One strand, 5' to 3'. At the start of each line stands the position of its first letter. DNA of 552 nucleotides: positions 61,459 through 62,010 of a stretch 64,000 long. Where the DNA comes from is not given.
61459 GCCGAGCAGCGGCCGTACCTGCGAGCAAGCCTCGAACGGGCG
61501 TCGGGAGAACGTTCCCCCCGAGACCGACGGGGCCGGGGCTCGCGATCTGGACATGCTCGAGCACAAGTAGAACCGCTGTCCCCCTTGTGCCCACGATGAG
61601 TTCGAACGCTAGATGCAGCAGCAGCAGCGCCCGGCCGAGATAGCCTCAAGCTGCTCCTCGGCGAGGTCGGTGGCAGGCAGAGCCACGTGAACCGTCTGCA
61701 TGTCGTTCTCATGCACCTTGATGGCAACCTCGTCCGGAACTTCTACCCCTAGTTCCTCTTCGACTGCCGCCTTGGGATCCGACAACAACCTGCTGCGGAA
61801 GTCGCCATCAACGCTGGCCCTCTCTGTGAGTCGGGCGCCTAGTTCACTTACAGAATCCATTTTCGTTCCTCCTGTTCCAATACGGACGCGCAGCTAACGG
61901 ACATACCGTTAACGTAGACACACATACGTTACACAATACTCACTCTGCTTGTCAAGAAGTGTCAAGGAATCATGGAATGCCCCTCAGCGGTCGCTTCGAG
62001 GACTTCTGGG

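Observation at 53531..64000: NHLP export triad plus azoline-oxidase-type dehydrogenase, but no cyclodehydratase inside the window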

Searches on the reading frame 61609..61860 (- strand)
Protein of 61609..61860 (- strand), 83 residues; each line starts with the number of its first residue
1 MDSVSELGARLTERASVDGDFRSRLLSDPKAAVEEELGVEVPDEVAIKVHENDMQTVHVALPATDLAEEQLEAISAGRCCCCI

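Call 3: search_protein_families(library=ncbifam, proteins=[window:61609-61860:-], max_evalue=0.01)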
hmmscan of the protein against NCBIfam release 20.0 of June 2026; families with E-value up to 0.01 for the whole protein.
window:61609-61860:- (83 aa): 7 families
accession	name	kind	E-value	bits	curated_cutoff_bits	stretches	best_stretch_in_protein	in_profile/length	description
TIGR03793.1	leader_NHLP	domain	2.6e-18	65.6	50.9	1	5-77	3-77/77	NHLP leader peptide family RiPP precursor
TIGR01323.1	nitrile_alph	equivalog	3.2e-09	36.6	249.85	1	20-69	116-164/189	nitrile hydratase subunit alpha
NF038399.1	NH_RiPP_Os17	domain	2.3e-06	27.6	40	1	10-40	5-34/63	Os1348 family NHLP clan protein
TIGR03887.1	thiocyan_alph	equivalog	2.8e-05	24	291.45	1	20-74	127-185/200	thiocyanate hydrolase subunit gamma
NF033431.1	cinnamycin_RiPP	subfamily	0.0002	21.9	35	1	11-60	4-50/81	cinnamycin family lantibiotic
TIGR03795.1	RNP_Burkhold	subfamily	0.00085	19.6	41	1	18-60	27-69/114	BMA_0021/BMA_0022 family TOMM bacteriocin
TIGR04509.1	mod_pep_NH_fam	subfamily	0.0021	18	34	1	10-53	9-48/87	NHLP-related RiPP peptide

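Call 4: search_protein_families(library=pfam, proteins=[window:61609-61860:-], max_evalue=0.01)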
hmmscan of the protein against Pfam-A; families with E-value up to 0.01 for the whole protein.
window:61609-61860:- (83 aa): 3 families
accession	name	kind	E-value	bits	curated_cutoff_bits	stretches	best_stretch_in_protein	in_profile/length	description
PF02979.21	NHase_alpha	-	2.4e-12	47.1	27.2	2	20-70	116-165/184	Nitrile hydratase, alpha chain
PF14407.11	Frankia_peptide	-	4.8e-05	24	48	1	11-36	5-30/63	Ribosomally synthesized peptide prototyped by Frankia Franean1_4349.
PF19398.4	DurB-like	-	0.00043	21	26.6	1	11-73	6-62/81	Lantibiotic duramycin B-like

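Call 19: find_encoding_contigs(protein=window:61609-61860:-, flank=10000, max_places=6)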
Protein window:61609-61860:- (83 aa): no gene with exactly this product is on record in the collection.

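Call 46: find_homologous_proteins(query=window:61612-61860:-, max_evalue=0.00001)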
Query seq(83 aa) (83 aa): 31 proteins with E <= 0.00001 among 31 candidates.
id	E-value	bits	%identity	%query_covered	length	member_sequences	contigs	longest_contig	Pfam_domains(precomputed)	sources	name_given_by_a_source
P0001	8.4e-45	167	96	100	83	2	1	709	PF02979.22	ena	-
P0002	7.4e-44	164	95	100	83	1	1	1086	PF02979.22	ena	-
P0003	2.3e-43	163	94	100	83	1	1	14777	PF02979.22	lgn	-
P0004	1.1e-40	154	93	98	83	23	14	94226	PF02979.22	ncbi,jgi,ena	-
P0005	3.3e-39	150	86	100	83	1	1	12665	PF02979.22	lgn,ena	-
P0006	3.8e-39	149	84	100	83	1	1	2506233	PF02979.22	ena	-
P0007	4.0e-39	149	85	99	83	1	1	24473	PF02979.22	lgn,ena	-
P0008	4.5e-39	149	86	100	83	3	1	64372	PF02979.22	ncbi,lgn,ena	-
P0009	1.4e-38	148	84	100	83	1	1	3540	PF02979.22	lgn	-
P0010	1.8e-38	147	88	98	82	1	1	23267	PF02979.22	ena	-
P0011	2.8e-38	147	81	100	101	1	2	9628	PF02979.22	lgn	-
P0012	1.7e-36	141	77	100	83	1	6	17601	PF02979.22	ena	-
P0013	3.1e-36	140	77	100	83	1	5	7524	PF02979.22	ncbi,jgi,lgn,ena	-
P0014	6.4e-30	120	61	99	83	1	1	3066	PF02979.22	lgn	-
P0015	2.8e-28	115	61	100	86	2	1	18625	PF02979.22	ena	-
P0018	3.2e-21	93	54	98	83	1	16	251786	PF02979.22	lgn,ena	-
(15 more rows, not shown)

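Call 48: find_encoding_contigs(protein=P0003, flank=10000, max_places=4)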
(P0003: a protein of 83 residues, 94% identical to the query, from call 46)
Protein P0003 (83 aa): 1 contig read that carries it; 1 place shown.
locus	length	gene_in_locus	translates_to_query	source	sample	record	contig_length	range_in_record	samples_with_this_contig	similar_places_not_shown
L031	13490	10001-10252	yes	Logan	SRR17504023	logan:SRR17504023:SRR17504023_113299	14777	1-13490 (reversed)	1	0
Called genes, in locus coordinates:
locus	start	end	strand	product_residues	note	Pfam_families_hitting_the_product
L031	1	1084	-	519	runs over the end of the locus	PF00884:Sulfatase, PF01663:Phosphodiest (faint), PF16347:SGSH_C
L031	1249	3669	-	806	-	PF00487:FA_desaturase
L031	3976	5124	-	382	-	-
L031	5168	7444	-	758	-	PF21084:WHD_DUF4423_like (weak), PF02624:YcaO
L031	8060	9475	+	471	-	PF22767:ThcOx (faint), PF00881:Nitroreductase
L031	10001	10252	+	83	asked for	PF02979:NHase_alpha (weak)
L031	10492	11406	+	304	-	-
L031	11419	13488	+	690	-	?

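Call 49: find_encoding_contigs(protein=P0012, flank=10000, max_places=4)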
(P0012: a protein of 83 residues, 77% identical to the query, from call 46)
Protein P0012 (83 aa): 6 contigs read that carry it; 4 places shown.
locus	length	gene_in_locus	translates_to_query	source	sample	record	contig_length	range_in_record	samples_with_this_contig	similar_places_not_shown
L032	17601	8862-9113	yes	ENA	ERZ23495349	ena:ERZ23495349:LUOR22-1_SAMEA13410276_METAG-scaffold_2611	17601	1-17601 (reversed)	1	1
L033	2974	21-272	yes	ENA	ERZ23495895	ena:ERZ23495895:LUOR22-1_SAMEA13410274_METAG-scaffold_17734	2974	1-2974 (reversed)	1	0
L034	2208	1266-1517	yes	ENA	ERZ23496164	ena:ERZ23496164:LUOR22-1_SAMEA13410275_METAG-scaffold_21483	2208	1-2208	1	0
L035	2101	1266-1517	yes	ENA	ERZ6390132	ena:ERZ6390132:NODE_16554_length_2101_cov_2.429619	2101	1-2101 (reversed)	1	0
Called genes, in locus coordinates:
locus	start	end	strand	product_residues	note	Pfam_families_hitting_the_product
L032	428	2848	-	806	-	PF00487:FA_desaturase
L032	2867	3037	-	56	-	-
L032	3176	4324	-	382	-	-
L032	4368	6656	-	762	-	PF21084:WHD_DUF4423_like (weak), PF02624:YcaO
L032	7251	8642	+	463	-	PF22767:ThcOx (faint), PF00881:Nitroreductase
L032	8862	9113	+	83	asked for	PF02979:NHase_alpha (faint)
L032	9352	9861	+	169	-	-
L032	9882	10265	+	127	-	-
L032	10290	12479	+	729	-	PF03412:Peptidase_C39, PF00664:ABC_membrane, PF00005:ABC_tran, PF02463:SMC_N (faint)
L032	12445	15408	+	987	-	PF13191:AAA_16 (faint), PF00664:ABC_membrane, PF00005:ABC_tran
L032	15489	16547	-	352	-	PF13243:SQHop_cyclase_C (faint)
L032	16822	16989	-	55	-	-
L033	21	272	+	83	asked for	PF02979:NHase_alpha (faint)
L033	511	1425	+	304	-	-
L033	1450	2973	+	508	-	?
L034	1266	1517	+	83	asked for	PF02979:NHase_alpha (faint)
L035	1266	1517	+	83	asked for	PF02979:NHase_alpha (faint)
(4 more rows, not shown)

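Call 52: find_encoding_contigs(protein=P0018, flank=10000, max_places=4)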
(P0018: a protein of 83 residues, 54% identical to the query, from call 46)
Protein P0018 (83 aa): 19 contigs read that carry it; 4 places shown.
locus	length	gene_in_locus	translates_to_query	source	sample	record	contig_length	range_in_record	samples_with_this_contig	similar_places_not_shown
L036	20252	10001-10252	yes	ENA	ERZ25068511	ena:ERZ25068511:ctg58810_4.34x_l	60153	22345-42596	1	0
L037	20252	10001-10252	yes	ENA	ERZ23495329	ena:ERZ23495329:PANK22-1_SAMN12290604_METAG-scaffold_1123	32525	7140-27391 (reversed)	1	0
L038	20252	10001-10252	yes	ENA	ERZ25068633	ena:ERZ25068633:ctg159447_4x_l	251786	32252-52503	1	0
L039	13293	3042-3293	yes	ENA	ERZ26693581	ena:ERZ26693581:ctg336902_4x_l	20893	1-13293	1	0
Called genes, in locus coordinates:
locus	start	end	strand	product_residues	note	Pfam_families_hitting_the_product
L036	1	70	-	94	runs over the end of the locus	-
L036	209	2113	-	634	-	PF01011:PQQ, PF13360:PQQ_2, PF13570:Beta-prop_ACSF4, PF07774:EMC1_C (faint), PF13360:PQQ_2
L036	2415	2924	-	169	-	-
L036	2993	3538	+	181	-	-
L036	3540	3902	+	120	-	PF03412:Peptidase_C39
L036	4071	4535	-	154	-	-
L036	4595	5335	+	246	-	PF00664:ABC_membrane (weak), PF00005:ABC_tran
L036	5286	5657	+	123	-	PF00005:ABC_tran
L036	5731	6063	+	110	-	PF04014:MazE_antitoxin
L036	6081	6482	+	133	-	PF01850:PIN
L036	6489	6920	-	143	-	PF04820:Trp_halogenase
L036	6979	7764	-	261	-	PF04820:Trp_halogenase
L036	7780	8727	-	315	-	-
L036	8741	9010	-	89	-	-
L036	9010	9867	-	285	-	PF07044:DUF1329 (weak), PF17131:TP_0789-like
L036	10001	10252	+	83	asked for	PF02979:NHase_alpha (weak)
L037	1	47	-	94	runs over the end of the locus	-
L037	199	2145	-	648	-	-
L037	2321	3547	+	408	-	PF25917:BSH_RND (weak), PF25973:BSH_CzcB (faint)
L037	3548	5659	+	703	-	PF03412:Peptidase_C39, PF00664:ABC_membrane, PF00005:ABC_tran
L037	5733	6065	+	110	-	PF04014:MazE_antitoxin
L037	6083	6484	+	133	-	PF01850:PIN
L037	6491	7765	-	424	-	PF04820:Trp_halogenase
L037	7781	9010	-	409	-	-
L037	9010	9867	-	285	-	PF07044:DUF1329 (weak), PF17131:TP_0789-like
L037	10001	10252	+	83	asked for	PF02979:NHase_alpha (weak)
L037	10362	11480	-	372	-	-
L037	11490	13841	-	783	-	PF21084:WHD_DUF4423_like, PF02624:YcaO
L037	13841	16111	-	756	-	PF00487:FA_desaturase, PF03710:GlnE (faint)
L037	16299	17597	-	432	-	PF02979:NHase_alpha (weak)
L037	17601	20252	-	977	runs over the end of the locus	PF00664:ABC_membrane, PF00005:ABC_tran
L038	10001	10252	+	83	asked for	PF02979:NHase_alpha (weak)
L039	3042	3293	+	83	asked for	PF02979:NHase_alpha (weak)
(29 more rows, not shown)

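Call 53: find_encoding_contigs(protein=P0004, flank=10000, max_places=4)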
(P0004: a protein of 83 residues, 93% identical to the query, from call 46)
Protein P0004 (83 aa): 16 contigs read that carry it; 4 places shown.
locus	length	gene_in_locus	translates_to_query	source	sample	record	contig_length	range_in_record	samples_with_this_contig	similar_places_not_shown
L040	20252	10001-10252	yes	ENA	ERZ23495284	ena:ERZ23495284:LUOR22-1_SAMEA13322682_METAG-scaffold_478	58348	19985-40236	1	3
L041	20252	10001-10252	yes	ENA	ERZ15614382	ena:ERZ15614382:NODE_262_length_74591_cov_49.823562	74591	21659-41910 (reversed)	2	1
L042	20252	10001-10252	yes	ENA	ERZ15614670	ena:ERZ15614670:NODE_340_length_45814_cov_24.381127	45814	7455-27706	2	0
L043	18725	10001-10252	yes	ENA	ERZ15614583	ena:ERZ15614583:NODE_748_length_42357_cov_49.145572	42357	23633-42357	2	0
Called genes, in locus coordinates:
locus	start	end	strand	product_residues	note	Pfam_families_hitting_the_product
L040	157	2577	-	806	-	PF00487:FA_desaturase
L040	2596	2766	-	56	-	-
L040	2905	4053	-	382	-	-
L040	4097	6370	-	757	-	PF21084:WHD_DUF4423_like (weak), PF02624:YcaO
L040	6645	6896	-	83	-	PF02979:NHase_alpha (weak)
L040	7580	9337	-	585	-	PF22767:ThcOx (faint), PF00881:Nitroreductase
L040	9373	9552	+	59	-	-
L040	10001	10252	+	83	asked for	PF02979:NHase_alpha (weak)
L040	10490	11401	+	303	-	-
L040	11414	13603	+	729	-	PF03412:Peptidase_C39, PF00664:ABC_membrane, PF00005:ABC_tran, PF02463:SMC_N (faint)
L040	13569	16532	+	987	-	PF00664:ABC_membrane, PF00005:ABC_tran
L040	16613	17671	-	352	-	PF13243:SQHop_cyclase_C (faint)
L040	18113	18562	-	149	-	PF08327:AHSA1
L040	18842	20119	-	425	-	PF02746:MR_MLE_N, PF13378:MR_MLE_C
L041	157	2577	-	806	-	PF00487:FA_desaturase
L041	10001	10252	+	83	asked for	PF02979:NHase_alpha (weak)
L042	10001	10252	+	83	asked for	PF02979:NHase_alpha (weak)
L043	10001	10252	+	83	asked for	PF02979:NHase_alpha (weak)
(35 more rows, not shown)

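Call 61: find_encoding_contigs(protein=P0006, flank=10000, max_places=3)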
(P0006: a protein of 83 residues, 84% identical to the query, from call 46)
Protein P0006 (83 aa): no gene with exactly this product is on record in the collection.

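Call 77: search_protein_families(library=pfam, proteins=[L037:16299-17597:-, L037:10362-11480:-, L037:7781-9010:-, L037:9010-9867:-, L031:3976-5124:-, L031:1249-3669:-], max_evalue=0.01)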
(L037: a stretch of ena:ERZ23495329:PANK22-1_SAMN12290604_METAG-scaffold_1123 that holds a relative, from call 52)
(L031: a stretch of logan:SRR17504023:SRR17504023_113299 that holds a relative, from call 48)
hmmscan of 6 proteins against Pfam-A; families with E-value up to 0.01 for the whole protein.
L037:16299-17597:- (432 aa): 3 families
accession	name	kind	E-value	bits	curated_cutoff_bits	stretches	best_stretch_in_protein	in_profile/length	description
PF02979.21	NHase_alpha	-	2.8e-06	27.3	27.2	1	16-72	113-168/184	Nitrile hydratase, alpha chain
PF13243.12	SQHop_cyclase_C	-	3e-05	23.6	26.1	0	119-201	205-286/319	Squalene-hopene cyclase C-terminal domain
PF12836.13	HHH_3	-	0.01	16.4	27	0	328-351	21-44/65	Helix-hairpin-helix motif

L037:10362-11480:- (372 aa): 0 families

L037:7781-9010:- (409 aa): 1 family
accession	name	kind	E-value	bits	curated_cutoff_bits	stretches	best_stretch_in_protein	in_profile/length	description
PF06980.17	DUF1302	-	0.00076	19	23.2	0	76-135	134-194/541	Protein of unknown function (DUF1302)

L037:9010-9867:- (285 aa): 2 families
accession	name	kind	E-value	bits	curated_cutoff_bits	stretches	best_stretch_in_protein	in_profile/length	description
PF17131.11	LolA_like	-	1.6e-59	201.1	30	1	100-283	2-184/184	Outer membrane lipoprotein-sorting protein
PF07044.18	DUF1329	-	5.6e-10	39.5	23.1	1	103-161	143-206/368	Protein of unknown function (DUF1329)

L031:3976-5124:- (382 aa): 0 families

L031:1249-3669:- (806 aa): 1 family
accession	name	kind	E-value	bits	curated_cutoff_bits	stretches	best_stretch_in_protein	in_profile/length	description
PF00487.30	FA_desaturase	-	5e-24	85.9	29.7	1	118-343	3-247/253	Fatty acid desaturase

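Call 78: search_protein_families(library=ncbifam, proteins=[L037:16299-17597:-, L037:10362-11480:-, L037:7781-9010:-, L037:9010-9867:-, L031:3976-5124:-, L031:1249-3669:-], max_evalue=0.01)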
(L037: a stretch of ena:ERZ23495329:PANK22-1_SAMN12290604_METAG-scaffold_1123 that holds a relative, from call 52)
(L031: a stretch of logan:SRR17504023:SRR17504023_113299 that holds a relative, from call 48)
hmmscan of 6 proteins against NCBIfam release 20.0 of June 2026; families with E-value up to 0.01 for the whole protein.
L037:16299-17597:- (432 aa): 6 families
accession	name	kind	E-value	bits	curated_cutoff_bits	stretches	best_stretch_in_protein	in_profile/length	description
TIGR03793.1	leader_NHLP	domain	2.4e-13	49.7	50.9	1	8-68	7-68/77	NHLP leader peptide family RiPP precursor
TIGR01323.1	nitrile_alph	equivalog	8.4e-05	22.2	249.85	1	17-71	114-167/189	nitrile hydratase subunit alpha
TIGR01787.1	squalene_cyclas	subfamily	0.00073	18.3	322.7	0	348-390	545-589/622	squalene/oxidosqualene cyclases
NF038399.1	NH_RiPP_Os17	domain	0.0016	18.5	40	1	7-40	3-35/63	Os1348 family NHLP clan protein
NF053823.1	SCO2321_fam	equivalog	0.0069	15.3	300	0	352-389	103-139/405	SCO2321 family membrane protein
TIGR04509.1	mod_pep_NH_fam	subfamily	0.0087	16.1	34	0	6-65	6-60/87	NHLP-related RiPP peptide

L037:10362-11480:- (372 aa): 0 families

L037:7781-9010:- (409 aa): 0 families

L037:9010-9867:- (285 aa): 0 families

L031:3976-5124:- (382 aa): 0 families

L031:1249-3669:- (806 aa): 3 families
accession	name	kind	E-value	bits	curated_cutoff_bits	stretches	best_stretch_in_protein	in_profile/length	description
NF010706.0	PRK14108.1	equivalog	1.3e-14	52.9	724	2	622-787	805-971/986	bifunctional [glutamine synthetase] adenylyltransferase/[glutamine synthetase]-adenylyl-L-tyrosine phosphorylase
NF008292.0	PRK11072.1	equivalog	9.5e-05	20.6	487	0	624-742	787-910/946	bifunctional [glutamate--ammonia ligase]-adenylyl-L-tyrosine phosphorylase/[glutamate--ammonia-ligase] adenylyltransferase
NF010707.0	PRK14109.1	equivalog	0.005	14.9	625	0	473-774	658-979/1010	bifunctional [glutamine synthetase] adenylyltransferase/[glutamine synthetase]-adenylyl-L-tyrosine phosphorylase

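Call 83: find_homologous_proteins(query=L031:3976-5124:-, max_evalue=0.00001)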
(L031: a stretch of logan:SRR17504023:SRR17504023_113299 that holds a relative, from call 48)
Query L031:3976-5124:- (382 aa): 301 proteins with E <= 0.00001 among 8000 candidates; the best 120 are listed.
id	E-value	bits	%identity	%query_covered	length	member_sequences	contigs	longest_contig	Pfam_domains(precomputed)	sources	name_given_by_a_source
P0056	2.2e-255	865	100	100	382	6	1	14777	-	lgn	-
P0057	2.9e-229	779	90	100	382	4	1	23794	-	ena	-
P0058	7.3e-210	715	84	100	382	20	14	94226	-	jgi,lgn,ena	-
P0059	6.9e-209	712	82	100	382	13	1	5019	-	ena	-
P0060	2.3e-207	706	82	99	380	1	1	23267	-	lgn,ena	-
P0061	2.8e-205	700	81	100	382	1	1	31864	-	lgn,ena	-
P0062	1.6e-200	684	80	100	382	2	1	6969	-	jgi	-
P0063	3.7e-181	620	74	98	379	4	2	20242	-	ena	-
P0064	7.2e-179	613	73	97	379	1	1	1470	-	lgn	-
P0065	1.0e-173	596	72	97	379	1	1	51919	-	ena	-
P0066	3.5e-165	568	67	97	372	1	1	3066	-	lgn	-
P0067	1.1e-144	500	62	97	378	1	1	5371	-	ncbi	-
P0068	4.0e-136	472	60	97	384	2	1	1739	-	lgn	-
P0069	1.4e-130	454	56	94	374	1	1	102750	-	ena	-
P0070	2.2e-130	453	56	97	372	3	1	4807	-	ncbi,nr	ncbi:MAG: hypothetical protein OXD30_07660 [Bryobacterales bacterium]|nr:hypothetical protein [Bryob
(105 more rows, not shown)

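Call 86: search_solved_structures(query=A4, max_evalue=1)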
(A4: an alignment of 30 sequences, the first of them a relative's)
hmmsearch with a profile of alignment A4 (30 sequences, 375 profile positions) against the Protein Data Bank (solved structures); distinct sequences matched with E-value up to 1: 10.
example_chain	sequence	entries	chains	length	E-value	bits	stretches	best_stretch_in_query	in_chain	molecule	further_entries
9yed_CP1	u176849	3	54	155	0.27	13.4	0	99-160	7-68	Chemotaxis protein PomB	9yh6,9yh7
8hh2_A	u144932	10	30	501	0.74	11.9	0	104-177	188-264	ATP synthase subunit alpha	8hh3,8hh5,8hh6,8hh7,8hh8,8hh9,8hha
4xd7_A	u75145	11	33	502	0.74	11.9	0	104-177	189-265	ATP synthase subunit alpha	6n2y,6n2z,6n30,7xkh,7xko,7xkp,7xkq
8u1h_A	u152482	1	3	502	0.74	11.9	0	104-177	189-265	ATP synthase subunit alpha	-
7l1q_A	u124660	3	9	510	0.76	11.9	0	104-177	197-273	ATP synthase subunit alpha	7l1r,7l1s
9avj_A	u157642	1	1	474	0.79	11.9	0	104-177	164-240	ATP synthase subunit alpha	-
8spv_A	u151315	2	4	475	0.79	11.8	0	104-177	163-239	ATP synthase subunit alpha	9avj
8spw_A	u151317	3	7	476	0.79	11.8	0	104-177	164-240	ATP synthase subunit alpha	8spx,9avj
9jc1_I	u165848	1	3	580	0.94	11.6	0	104-177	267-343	ATP synthase delta subunit,ATP synthase subunit alpha,ATP synthase subunit alpha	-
8ygv_A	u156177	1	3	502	0.95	11.6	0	104-177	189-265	ATP synthase subunit alpha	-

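Call 90: predict_structure(alignment_id=A4)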
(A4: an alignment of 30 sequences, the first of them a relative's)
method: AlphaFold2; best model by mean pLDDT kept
length: 382 residues; sequences in the alignment: 30
mean_pLDDT: 88.7   pTM: 0.88
mean pLDDT of the five models: 88.7, 87.6, 86.9, 86.9, 86.8
residues with pLDDT >= 90: 259; 70-90: 89; 50-70: 26; < 50: 8
segments of 3 or more residues with pLDDT < 50: 376-382
pLDDT, mean of each block of 10 residues (from residue 1): 82 96 97 95 95 95 96 96 94 90 91 94 95 78 87 95 97 85 89 97 92 87 93 93 88 86 94 92 65 59 87 94 84 92 91 89 93 57 44
secondary structure, 60 per line:
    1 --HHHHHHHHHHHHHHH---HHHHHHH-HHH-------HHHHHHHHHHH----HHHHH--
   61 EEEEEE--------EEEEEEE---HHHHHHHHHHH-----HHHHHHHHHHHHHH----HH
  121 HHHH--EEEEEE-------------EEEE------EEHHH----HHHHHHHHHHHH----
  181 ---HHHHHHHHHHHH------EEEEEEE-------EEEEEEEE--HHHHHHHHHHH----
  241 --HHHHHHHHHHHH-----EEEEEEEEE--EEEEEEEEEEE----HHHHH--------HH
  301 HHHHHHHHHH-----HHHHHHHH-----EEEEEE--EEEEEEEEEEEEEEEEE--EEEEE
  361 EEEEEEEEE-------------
elements in order: H3-17 H21-27 H39-49 H54-58 E61-66 E75-81 H85-95 H101-114 H119-124 E127-132 E146-149 H165-176 H184-195 E202-208 E216-223 H226-236 H243-254 E260-268 E271-281 H286-290 H299-310 H316-323 E329-334 E337-353 E356-369
